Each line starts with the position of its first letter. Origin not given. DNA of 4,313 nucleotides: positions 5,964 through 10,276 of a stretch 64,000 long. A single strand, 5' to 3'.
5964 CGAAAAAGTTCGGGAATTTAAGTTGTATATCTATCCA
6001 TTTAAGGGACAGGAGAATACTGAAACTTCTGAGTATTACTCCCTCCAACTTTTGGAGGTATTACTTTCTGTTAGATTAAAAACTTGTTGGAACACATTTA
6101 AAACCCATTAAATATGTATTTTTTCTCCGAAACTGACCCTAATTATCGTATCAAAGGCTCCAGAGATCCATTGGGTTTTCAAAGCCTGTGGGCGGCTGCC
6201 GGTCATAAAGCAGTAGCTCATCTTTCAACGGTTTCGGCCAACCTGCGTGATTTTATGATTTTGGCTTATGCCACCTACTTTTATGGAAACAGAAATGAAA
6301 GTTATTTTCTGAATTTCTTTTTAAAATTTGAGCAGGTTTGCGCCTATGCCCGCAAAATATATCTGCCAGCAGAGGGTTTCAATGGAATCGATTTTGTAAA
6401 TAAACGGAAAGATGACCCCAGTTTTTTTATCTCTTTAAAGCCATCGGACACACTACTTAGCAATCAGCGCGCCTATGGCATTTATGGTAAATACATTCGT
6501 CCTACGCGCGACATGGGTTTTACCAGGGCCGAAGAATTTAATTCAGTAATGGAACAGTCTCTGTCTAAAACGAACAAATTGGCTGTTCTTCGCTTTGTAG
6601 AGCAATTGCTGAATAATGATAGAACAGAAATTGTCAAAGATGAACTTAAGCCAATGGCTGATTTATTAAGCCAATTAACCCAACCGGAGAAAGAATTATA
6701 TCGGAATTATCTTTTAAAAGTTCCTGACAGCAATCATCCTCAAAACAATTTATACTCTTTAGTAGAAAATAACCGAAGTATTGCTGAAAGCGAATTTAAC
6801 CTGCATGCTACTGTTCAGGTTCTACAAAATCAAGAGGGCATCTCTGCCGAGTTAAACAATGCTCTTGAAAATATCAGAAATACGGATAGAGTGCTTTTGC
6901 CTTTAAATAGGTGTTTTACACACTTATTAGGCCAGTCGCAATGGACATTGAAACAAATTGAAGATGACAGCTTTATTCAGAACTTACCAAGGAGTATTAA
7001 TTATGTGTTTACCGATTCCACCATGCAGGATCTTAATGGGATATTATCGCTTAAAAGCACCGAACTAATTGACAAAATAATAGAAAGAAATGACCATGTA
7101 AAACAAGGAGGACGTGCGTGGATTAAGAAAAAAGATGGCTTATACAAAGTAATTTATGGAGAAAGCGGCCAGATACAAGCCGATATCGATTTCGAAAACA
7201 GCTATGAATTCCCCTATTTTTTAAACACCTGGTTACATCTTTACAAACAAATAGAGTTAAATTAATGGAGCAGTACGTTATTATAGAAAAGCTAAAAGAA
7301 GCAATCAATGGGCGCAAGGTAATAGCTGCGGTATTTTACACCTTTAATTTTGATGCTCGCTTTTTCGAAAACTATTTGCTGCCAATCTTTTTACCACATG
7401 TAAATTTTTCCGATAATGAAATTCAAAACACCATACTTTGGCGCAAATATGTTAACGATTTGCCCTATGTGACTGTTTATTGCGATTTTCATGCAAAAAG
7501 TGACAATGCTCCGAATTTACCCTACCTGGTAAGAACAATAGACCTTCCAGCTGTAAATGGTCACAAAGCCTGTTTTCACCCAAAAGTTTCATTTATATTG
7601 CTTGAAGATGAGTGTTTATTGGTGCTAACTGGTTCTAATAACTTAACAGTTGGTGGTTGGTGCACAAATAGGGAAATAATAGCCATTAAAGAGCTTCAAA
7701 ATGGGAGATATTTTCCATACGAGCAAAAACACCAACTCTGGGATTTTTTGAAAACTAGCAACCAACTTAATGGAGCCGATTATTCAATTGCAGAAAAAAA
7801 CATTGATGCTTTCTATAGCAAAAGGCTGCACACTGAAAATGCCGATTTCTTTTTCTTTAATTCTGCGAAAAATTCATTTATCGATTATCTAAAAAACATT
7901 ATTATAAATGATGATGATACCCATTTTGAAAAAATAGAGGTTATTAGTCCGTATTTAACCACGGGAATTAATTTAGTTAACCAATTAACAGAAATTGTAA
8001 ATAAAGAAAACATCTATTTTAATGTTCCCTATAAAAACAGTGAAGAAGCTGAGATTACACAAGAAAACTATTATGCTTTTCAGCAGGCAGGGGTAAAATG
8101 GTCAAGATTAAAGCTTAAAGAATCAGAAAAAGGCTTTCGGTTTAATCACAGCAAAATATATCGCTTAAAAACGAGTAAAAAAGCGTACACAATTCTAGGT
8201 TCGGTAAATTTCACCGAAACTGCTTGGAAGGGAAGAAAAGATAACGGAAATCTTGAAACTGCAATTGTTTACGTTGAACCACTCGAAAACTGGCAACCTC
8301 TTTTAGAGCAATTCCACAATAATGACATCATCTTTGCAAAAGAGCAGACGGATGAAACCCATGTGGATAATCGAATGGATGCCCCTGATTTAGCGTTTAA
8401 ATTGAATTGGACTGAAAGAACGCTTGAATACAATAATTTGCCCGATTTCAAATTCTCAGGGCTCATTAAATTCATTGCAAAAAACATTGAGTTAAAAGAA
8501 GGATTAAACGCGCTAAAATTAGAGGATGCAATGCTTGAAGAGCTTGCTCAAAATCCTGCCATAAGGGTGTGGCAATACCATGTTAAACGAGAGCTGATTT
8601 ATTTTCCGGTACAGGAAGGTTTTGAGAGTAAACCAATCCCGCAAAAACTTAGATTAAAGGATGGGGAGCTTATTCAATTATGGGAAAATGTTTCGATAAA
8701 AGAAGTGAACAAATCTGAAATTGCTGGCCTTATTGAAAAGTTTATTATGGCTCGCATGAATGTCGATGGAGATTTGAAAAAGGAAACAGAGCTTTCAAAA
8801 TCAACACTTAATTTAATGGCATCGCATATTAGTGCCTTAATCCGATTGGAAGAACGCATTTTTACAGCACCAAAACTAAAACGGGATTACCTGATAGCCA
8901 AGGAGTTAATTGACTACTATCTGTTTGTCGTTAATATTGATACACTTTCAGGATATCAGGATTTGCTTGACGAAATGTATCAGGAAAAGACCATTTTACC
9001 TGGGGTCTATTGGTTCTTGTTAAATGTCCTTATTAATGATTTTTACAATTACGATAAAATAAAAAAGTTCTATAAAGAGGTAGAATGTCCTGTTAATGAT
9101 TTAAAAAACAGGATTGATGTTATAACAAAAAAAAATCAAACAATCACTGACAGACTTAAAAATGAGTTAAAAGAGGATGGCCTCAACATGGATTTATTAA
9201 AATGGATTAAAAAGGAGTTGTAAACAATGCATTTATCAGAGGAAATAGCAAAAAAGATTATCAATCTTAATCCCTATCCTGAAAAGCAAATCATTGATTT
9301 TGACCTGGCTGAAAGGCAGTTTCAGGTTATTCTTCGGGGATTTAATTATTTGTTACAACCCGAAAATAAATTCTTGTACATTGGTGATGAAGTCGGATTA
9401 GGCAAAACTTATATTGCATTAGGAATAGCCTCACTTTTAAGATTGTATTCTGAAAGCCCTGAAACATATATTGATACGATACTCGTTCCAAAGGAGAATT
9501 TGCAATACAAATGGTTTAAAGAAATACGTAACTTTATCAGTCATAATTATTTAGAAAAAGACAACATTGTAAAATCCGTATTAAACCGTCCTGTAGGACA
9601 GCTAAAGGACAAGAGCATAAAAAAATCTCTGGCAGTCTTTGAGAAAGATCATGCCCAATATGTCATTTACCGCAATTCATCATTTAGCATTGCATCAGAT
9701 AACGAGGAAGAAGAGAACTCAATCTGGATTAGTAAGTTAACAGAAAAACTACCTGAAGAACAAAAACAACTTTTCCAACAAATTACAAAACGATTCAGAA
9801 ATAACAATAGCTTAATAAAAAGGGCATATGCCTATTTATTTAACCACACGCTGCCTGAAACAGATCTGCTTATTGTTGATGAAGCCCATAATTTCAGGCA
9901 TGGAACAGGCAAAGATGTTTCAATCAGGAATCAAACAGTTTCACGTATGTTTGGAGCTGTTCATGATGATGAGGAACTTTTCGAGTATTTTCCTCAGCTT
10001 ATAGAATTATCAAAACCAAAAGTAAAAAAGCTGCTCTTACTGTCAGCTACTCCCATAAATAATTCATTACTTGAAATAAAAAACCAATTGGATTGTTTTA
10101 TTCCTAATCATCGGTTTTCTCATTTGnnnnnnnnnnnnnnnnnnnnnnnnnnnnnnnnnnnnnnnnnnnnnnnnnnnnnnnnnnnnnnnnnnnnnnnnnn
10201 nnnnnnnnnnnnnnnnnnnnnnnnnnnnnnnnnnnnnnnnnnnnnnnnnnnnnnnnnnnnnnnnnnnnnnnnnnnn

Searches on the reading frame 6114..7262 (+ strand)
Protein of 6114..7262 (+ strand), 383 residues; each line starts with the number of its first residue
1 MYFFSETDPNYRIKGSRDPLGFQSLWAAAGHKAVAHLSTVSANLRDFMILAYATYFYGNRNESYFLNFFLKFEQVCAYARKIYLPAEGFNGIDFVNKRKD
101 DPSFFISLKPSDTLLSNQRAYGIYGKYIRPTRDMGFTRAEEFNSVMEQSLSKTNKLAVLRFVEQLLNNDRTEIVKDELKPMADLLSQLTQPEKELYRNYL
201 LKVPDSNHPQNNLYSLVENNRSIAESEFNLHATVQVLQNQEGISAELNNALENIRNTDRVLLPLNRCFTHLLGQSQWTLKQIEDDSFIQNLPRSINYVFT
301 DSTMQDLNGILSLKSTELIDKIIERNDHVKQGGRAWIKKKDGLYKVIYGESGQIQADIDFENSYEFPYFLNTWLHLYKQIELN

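Call 4: search_protein_families(library=pfam, proteins=[window:6114-7262:+], max_evalue=0.01)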
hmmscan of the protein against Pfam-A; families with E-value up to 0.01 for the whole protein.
window:6114-7262:+ (383 aa): 0 families

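Call 5: search_protein_families(library=padloc, proteins=[window:6114-7262:+], max_evalue=0.01)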
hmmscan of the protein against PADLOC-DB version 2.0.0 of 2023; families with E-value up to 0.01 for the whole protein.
window:6114-7262:+ (383 aa): 1 family
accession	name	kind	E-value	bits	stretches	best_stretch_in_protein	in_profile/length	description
PDLC04552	PDC-M27A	-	5e-06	23.5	0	95-151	128-183/460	-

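Call 6: search_protein_families(library=ncbifam, proteins=[window:6114-7262:+], max_evalue=0.01)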
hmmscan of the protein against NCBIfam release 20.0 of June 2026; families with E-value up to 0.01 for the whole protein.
window:6114-7262:+ (383 aa): 0 families

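Call 26: search_protein_families(library=pfam, proteins=[window:6114-7262:+], max_evalue=10)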
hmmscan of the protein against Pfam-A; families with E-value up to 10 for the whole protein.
window:6114-7262:+ (383 aa): 1 family
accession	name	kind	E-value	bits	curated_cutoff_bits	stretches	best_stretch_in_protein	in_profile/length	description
PF20651.3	EXOC6_Sec15_N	-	0.032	14.6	27.2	1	215-271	44-100/170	Exocyst complex component EXOC6/Sec15, N-terminal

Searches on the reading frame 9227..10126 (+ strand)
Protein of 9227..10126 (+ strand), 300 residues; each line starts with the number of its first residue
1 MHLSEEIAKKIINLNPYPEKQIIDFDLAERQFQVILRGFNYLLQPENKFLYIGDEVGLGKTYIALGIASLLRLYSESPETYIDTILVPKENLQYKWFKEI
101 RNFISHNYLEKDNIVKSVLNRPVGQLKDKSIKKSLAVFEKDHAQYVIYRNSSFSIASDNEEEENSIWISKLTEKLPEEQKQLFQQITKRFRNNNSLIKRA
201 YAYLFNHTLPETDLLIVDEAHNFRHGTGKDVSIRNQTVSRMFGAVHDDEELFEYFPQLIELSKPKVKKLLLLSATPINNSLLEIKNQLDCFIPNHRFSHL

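Call 52: search_protein_families(library=padloc, proteins=[window:9227-10126:+], max_evalue=1)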
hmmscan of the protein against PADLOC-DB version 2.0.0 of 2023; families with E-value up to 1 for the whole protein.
window:9227-10126:+ (300 aa): 11 families
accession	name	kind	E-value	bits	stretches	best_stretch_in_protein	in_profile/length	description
PDLC04554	PDC-M27C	-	5.8e-17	59.2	1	47-295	54-261/1217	-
PDLC04556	PDC-M27C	-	7.7e-17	58.9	1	47-294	54-258/892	-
PDLC03830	ZacC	-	9.8e-09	32.3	2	172-276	204-290/1019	-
PDLC02707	PbeA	-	2.4e-06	24.4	2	57-126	278-347/672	PbeA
PDLC02843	DpdE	-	3e-05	20.1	2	52-102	180-226/1091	DpdE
PDLC02840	DpdE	-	3.1e-05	20.5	2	26-101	159-227/1091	DpdE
PDLC02704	PbeA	-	7.6e-05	19.4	2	57-106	280-330/682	PbeA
PDLC01007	typeIV_DinG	-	0.029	11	1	177-225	219-260/676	CRISPR type AFERR-associated DEAD/DEAH-box helicase Csf4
PDLC01321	typeIV_DinG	-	0.048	10.5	1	196-226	180-200/559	CAS-IV-A; associated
PDLC01730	typeIV_DinG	-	0.055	9.8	1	179-223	341-383/802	Csf4_1_IVA1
PDLC02621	DrmD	-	0.081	9.1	1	211-223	254-266/1040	DrmD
